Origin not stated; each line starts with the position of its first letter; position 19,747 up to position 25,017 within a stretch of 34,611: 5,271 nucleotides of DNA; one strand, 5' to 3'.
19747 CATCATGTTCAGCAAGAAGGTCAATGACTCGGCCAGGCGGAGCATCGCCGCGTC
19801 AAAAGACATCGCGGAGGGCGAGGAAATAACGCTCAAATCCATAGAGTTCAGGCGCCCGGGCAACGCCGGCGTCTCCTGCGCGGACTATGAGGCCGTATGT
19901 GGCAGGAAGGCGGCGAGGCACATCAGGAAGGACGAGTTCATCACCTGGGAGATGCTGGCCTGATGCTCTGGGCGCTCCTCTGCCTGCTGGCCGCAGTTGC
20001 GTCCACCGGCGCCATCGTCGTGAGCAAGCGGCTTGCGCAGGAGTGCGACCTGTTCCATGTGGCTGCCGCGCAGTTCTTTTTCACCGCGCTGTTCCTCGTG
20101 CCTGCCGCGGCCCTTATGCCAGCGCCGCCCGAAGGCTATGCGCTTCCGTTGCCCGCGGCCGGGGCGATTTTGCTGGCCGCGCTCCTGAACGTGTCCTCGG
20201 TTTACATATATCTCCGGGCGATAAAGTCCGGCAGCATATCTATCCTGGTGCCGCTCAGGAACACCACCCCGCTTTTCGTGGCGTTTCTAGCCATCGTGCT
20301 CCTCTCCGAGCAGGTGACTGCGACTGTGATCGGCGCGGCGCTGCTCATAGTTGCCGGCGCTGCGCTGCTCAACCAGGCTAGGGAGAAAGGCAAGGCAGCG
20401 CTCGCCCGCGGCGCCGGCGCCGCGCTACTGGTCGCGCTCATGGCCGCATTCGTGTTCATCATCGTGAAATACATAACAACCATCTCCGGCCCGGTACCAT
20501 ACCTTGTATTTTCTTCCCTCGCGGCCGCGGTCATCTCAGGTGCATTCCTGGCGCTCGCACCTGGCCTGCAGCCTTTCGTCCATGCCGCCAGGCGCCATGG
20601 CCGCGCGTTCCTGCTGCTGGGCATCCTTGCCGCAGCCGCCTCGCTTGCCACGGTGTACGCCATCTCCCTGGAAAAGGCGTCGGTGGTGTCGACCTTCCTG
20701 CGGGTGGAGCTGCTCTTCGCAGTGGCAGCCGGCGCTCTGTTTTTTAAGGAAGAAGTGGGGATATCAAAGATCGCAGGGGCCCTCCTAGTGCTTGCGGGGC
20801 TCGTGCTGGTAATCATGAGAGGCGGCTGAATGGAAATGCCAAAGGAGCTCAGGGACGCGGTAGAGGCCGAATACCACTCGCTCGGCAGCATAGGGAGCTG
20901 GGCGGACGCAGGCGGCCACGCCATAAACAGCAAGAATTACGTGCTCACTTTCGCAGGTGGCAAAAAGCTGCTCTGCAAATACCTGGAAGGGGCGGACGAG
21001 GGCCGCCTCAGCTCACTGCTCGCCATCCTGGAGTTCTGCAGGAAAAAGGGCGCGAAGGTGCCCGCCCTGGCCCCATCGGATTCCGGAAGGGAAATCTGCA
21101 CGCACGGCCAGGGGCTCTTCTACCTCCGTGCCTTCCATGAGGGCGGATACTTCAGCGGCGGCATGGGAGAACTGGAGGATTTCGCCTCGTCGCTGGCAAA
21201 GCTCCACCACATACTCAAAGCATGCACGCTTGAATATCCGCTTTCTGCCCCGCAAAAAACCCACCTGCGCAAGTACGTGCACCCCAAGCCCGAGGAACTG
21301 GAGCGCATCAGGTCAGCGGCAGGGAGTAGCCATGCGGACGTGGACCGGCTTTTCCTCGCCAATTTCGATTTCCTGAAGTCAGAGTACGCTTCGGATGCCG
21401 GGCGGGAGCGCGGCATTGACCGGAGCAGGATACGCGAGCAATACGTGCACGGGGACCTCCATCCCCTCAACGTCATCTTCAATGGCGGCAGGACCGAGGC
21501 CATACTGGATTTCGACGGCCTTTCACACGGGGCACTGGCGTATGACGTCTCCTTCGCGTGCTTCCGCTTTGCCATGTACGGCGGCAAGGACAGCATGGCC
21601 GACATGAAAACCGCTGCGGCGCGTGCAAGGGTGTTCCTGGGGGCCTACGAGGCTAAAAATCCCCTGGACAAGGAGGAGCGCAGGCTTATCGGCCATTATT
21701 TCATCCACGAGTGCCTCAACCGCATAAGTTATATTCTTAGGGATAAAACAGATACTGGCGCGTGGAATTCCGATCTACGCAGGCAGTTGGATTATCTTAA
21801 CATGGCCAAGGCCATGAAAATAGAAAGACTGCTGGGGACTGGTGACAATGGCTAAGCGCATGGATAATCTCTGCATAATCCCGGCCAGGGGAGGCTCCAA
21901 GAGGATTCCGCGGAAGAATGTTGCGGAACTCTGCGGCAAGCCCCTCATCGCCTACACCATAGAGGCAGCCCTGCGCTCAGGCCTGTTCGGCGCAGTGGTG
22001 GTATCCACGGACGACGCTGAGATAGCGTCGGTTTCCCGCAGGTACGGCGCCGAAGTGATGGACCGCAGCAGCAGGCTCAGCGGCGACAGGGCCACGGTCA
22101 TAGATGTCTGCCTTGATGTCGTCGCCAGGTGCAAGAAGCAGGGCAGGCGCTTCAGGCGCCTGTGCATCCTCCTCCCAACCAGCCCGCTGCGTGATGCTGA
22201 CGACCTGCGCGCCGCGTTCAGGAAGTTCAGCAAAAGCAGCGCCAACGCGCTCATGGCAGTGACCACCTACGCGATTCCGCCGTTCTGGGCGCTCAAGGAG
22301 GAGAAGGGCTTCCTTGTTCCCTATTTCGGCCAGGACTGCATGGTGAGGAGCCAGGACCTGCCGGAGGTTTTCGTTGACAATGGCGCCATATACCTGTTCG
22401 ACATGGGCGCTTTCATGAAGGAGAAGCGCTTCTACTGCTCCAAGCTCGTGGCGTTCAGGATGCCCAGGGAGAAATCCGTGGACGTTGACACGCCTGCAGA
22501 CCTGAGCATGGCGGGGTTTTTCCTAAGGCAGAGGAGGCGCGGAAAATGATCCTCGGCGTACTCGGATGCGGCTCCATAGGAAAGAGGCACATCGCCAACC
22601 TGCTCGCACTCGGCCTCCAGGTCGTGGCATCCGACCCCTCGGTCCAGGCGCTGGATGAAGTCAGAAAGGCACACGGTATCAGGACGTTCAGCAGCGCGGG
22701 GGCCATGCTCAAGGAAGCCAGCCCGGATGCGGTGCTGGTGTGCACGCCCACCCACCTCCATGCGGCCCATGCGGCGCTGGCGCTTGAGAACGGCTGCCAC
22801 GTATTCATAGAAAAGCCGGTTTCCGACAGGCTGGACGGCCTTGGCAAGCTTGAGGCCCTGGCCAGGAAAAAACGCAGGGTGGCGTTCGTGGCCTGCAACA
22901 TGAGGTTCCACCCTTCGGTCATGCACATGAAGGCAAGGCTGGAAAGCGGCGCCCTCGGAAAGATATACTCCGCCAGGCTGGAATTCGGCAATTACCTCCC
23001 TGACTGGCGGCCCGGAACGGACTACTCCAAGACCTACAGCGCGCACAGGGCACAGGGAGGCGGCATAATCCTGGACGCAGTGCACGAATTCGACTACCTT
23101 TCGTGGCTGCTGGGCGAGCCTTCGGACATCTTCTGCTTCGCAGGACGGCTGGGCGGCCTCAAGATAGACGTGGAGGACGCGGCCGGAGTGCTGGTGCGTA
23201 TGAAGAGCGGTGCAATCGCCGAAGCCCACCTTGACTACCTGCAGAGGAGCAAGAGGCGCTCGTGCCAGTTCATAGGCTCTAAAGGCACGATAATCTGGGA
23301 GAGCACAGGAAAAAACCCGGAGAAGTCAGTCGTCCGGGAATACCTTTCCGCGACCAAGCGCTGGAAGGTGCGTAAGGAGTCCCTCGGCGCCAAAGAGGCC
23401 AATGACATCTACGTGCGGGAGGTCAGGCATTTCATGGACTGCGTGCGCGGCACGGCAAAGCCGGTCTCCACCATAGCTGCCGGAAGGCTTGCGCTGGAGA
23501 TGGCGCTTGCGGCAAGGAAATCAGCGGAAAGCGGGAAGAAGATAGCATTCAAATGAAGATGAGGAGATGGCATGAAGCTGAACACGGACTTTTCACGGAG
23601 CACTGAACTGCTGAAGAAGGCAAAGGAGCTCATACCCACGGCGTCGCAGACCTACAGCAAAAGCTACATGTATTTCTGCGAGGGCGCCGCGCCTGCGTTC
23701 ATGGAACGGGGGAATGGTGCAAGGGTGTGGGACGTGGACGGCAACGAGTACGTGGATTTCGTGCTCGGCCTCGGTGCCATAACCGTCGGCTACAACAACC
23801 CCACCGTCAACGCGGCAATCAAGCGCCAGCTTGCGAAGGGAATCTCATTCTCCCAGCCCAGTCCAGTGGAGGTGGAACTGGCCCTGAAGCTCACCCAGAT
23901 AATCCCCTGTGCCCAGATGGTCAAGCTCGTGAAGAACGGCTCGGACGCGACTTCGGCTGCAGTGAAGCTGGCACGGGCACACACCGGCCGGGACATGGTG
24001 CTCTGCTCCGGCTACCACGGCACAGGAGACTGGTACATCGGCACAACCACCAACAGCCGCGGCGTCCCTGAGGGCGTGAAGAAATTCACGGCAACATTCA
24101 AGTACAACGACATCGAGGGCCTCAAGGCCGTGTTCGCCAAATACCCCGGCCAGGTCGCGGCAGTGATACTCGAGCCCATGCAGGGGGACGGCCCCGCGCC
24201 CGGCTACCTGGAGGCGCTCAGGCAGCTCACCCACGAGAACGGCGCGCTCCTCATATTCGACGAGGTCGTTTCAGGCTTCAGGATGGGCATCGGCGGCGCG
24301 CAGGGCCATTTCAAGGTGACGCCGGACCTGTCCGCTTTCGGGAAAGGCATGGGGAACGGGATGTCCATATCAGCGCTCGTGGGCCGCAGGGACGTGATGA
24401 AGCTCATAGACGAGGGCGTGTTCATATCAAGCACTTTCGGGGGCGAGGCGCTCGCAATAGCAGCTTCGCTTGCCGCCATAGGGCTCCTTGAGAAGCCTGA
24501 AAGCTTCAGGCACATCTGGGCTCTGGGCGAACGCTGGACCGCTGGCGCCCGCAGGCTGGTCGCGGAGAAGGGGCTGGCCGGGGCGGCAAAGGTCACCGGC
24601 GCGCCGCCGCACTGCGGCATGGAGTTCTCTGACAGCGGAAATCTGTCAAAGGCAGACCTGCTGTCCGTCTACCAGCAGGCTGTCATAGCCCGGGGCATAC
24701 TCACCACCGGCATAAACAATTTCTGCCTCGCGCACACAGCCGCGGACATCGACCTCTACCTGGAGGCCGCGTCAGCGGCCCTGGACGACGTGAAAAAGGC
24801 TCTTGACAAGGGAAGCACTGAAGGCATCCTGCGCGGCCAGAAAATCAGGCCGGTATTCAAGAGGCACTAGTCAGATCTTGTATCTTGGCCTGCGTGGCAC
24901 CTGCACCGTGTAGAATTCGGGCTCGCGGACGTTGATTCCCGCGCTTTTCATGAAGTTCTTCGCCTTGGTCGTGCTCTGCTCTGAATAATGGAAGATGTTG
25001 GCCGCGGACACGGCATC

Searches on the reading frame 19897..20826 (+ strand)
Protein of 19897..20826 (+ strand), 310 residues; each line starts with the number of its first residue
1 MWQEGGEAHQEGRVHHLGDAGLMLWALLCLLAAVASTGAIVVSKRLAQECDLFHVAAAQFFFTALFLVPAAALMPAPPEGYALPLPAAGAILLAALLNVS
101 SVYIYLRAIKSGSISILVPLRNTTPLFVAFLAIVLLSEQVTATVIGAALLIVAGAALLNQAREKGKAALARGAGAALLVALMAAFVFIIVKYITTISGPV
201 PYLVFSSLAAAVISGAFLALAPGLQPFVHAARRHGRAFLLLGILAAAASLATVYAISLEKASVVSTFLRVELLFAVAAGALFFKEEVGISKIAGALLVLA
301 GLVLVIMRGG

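Call 7: search_protein_families(library=pfam, proteins=[window:19897-20826:+], max_evalue=0.001)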
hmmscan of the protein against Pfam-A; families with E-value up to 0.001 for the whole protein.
window:19897-20826:+ (310 aa): 1 family
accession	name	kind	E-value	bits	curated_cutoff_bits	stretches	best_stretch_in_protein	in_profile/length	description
PF00892.27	EamA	-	4.5e-28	98.6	28.2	2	24-159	2-134/135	EamA-like transporter family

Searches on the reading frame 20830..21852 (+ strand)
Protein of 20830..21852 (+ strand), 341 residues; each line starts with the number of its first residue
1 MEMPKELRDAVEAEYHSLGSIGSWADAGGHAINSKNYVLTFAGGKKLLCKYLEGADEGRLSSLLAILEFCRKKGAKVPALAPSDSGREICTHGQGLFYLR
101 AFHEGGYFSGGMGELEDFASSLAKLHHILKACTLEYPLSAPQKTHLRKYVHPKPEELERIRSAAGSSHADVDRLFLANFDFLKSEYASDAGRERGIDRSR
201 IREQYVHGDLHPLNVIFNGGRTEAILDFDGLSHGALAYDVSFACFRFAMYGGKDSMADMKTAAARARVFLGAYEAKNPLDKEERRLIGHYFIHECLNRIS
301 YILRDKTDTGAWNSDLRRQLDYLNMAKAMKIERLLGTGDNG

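Call 7: search_protein_families(library=pfam, proteins=[window:20830-21852:+], max_evalue=0.001)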
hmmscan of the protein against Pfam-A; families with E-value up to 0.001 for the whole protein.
window:20830-21852:+ (341 aa): 1 family
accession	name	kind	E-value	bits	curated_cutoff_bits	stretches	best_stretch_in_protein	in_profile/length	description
PF01636.29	APH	-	3.1e-13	50.5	23.2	1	32-255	10-220/239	Phosphotransferase enzyme family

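Call 71: search_protein_families(library=ncbifam, proteins=[window:20830-21852:+], max_evalue=0.001)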
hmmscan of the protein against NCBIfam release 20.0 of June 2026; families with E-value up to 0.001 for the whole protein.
window:20830-21852:+ (341 aa): 3 families
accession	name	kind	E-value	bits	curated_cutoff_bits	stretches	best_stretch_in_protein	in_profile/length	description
NF003558.0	PRK05231.1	equivalog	3.8e-12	45.8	271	1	33-289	35-268/322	homoserine kinase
TIGR00938.1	thrB_alt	equivalog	1.7e-11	44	255.9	1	197-286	181-264/307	homoserine kinase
TIGR02906.1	spore_CotS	subfamily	7.3e-10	38.3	172.7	1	58-287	32-264/314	CotS family spore coat protein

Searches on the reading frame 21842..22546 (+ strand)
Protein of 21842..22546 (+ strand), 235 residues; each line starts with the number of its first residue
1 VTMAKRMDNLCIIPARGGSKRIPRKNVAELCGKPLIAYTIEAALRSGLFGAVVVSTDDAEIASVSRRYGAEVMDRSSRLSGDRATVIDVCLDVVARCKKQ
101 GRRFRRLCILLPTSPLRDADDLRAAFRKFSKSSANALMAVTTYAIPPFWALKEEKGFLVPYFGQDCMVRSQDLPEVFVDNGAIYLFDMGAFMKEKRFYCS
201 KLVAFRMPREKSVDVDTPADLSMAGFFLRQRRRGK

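Call 7: search_protein_families(library=pfam, proteins=[window:21842-22546:+], max_evalue=0.001)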
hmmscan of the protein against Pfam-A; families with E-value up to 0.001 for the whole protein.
window:21842-22546:+ (235 aa): 2 families
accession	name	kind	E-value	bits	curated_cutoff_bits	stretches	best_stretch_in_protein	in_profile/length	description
PF02348.25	CTP_transf_3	-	3.9e-23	82.8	22.6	1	11-132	2-117/217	Cytidylyltransferase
PF12804.13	NTP_transf_3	-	0.00057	20.5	27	1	13-75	3-65/160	MobA-like NTP transferase domain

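Call 49: search_protein_families(library=ncbifam, proteins=[window:21842-22546:+], max_evalue=0.00001)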
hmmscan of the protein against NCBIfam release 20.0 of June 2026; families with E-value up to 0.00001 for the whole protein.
window:21842-22546:+ (235 aa): 6 families
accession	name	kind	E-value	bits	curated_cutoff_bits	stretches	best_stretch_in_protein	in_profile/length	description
TIGR03584.1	PseF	equivalog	3.6e-63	213.2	205.7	1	10-226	1-218/222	pseudaminic acid cytidylyltransferase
NF003952.0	PRK05450.1-5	subfamily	1.2e-15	57.3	193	1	9-78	3-72/250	3-deoxy-manno-octulosonate cytidylyltransferase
NF009905.0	PRK13368.1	subfamily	7.1e-14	51.7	255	1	7-81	1-76/243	3-deoxy-manno-octulosonate cytidylyltransferase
NF003950.0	PRK05450.1-3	subfamily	6.1e-13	48.7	234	1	7-75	1-69/248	3-deoxy-manno-octulosonate cytidylyltransferase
NF003948.0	PRK05450.1-1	equivalog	3.8e-12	45.9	281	1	5-81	2-78/248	3-deoxy-manno-octulosonate cytidylyltransferase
TIGR00466.1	kdsB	equivalog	9e-11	41.6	155.2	1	9-81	3-75/241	3-deoxy-manno-octulosonate cytidylyltransferase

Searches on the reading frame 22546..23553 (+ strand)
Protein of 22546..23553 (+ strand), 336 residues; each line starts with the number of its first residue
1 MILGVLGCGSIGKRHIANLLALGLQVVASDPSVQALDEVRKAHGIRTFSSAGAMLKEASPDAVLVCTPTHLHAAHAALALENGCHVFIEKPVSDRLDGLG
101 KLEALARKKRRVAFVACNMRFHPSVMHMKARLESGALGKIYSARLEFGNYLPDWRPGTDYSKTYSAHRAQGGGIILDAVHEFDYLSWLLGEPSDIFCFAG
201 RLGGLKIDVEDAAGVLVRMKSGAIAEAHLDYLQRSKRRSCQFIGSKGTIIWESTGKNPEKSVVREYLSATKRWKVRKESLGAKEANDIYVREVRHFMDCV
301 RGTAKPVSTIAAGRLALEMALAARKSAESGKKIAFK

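Call 7: search_protein_families(library=pfam, proteins=[window:22546-23553:+], max_evalue=0.001)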
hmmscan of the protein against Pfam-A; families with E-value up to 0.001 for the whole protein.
window:22546-23553:+ (336 aa): 5 families
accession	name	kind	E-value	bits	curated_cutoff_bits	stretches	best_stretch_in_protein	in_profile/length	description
PF22725.1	GFO_IDH_MocA_C3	-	1.7e-22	80.2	27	1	126-249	2-123/124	GFO/IDH/MocA C-terminal domain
PF01408.29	GFO_IDH_MocA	-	7.9e-22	78.6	24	1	4-115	4-118/120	Oxidoreductase family, NAD-binding Rossmann fold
PF02894.22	GFO_IDH_MocA_C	-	1.4e-16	61.4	22.9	1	129-334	1-217/218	Oxidoreductase family, C-terminal alpha/beta domain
PF02826.25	2-Hacid_dh_C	-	1.8e-05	24.6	25.1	1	3-70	39-102/178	D-isomer specific 2-hydroxyacid dehydrogenase, NAD binding domain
PF03807.23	F420_oxidored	-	0.00021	22.2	21.6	1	3-74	2-74/94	NADP oxidoreductase coenzyme F420-dependent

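Call 49: search_protein_families(library=ncbifam, proteins=[window:22546-23553:+], max_evalue=0.00001)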
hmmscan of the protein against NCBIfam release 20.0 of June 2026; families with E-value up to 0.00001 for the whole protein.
window:22546-23553:+ (336 aa): 8 families
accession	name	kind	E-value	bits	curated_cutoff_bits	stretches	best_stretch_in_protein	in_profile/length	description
TIGR04380.1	myo_inos_iolG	equivalog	1.7e-38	132.4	355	1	3-333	4-329/330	inositol 2-dehydrogenase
NF040723.1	UDP-GlcNAcDh_Arch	equivalog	5.1e-31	108.3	450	1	3-327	3-301/302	UDP-N-acetylglucosamine 3-dehydrogenase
NF052479.1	LevoglcsnDh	equivalog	4.4e-15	55.3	650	1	53-195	67-208/386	levoglucosan dehydrogenase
NF008607.0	PRK11579.1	subfamily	7.1e-13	48.3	330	1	3-195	7-195/346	oxidoreductase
NF007574.0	PRK10206.1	equivalog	5.6e-12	45.4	352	1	47-194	53-192/345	oxidoreductase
NF052679.1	InsChiInosDhIolG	equivalog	1.1e-11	44.4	540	1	3-333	5-325/343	bifunctional inositol 2-dehydrogenase/D-chiro-inositol 1-dehydrogenase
NF058561.1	BT_2158_fam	equivalog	7.7e-11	41.2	750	1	7-140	42-177/487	glycoside 3-dehydrogenase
NF041392.1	XylDh_Gfo6_Halo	equivalog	1.2e-08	34.1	350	1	58-149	81-172/350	D-xylose 1-dehydrogenase Gfo6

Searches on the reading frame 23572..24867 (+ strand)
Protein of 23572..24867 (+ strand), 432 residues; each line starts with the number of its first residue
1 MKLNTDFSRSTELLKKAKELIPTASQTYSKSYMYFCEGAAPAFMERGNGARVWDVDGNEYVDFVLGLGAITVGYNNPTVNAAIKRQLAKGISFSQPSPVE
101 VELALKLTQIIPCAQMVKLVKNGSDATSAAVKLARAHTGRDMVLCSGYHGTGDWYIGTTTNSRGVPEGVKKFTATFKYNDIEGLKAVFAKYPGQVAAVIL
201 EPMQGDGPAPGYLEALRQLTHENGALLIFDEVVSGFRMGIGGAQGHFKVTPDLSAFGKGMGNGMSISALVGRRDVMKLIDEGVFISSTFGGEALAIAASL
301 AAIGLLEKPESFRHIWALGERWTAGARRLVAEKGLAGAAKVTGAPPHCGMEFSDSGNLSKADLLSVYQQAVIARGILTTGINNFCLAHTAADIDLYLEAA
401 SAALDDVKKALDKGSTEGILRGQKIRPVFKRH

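Call 7: search_protein_families(library=pfam, proteins=[window:23572-24867:+], max_evalue=0.001)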
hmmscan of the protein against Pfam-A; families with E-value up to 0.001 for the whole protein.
window:23572-24867:+ (432 aa): 1 family
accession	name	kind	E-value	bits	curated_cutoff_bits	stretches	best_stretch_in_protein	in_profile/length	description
PF00202.27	Aminotran_3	-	1.3e-57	195.8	30.5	1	41-365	10-358/403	Aminotransferase class-III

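Call 49: search_protein_families(library=ncbifam, proteins=[window:23572-24867:+], max_evalue=0.00001)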
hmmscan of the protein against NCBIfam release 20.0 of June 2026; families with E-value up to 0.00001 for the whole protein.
window:23572-24867:+ (432 aa): 69 families (the best 25 are shown)
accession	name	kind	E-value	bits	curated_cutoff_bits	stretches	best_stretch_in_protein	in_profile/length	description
NF004856.0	PRK06209.1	equivalog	2.7e-121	405.2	486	1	4-431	5-439/450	glutamate-1-semialdehyde 2,1-aminomutase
NF000818.0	PRK00062.1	subfamily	3.5e-84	283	398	1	8-346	4-357/429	glutamate-1-semialdehyde 2,1-aminomutase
TIGR00713.1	hemL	equivalog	2.5e-79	266.9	527.3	1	10-338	2-345/423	glutamate-1-semialdehyde 2,1-aminomutase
NF041362.1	GntE_guanitoxin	equivalog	3.3e-75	253.3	525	1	5-395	3-411/426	guanitoxin biosynthesis PLP-dependent transaminase GntE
NF009055.0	PRK12389.1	equivalog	9e-69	232.1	637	1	6-408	2-429/431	glutamate-1-semialdehyde 2,1-aminomutase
NF004426.0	PRK05769.1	equivalog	2.3e-51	174.9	552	2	189-380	214-407/441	acetyl ornithine aminotransferase family protein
TIGR00707.1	argD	subfamily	5.6e-50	170.2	410.05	1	40-355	9-332/381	acetylornithine/succinylornithine family transaminase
NF002874.0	PRK03244.1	equivalog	4.4e-46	157.4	457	1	25-327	11-320/399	acetylornithine transaminase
NF042418.1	LysJ_Th_th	equivalog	6.6e-46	156.9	700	1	44-329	22-315/386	[LysW]-aminoadipate semialdehyde transaminase LysJ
NF005993.0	PRK08117.1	subfamily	1.4e-45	155.7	574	1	43-379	28-394/433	aspartate aminotransferase family protein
NF001864.0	PRK00615.1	equivalog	8.7e-43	146.5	706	1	41-336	36-349/433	glutamate-1-semialdehyde aminotransferase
NF006368.0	PRK08593.1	equivalog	9.9e-43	146.4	570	2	181-323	194-342/448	aspartate aminotransferase family protein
TIGR00700.1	GABAtrnsam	equivalog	1.5e-42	145.7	506.65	1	40-382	15-390/420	4-aminobutyrate--2-oxoglutarate transaminase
NF006228.0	PRK08360.1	equivalog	1.5e-42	145.7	608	2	175-337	183-351/443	aspartate aminotransferase family protein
NF002797.0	PRK02936.1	equivalog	2.7e-41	141.6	496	1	44-314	15-291/385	acetylornithine transaminase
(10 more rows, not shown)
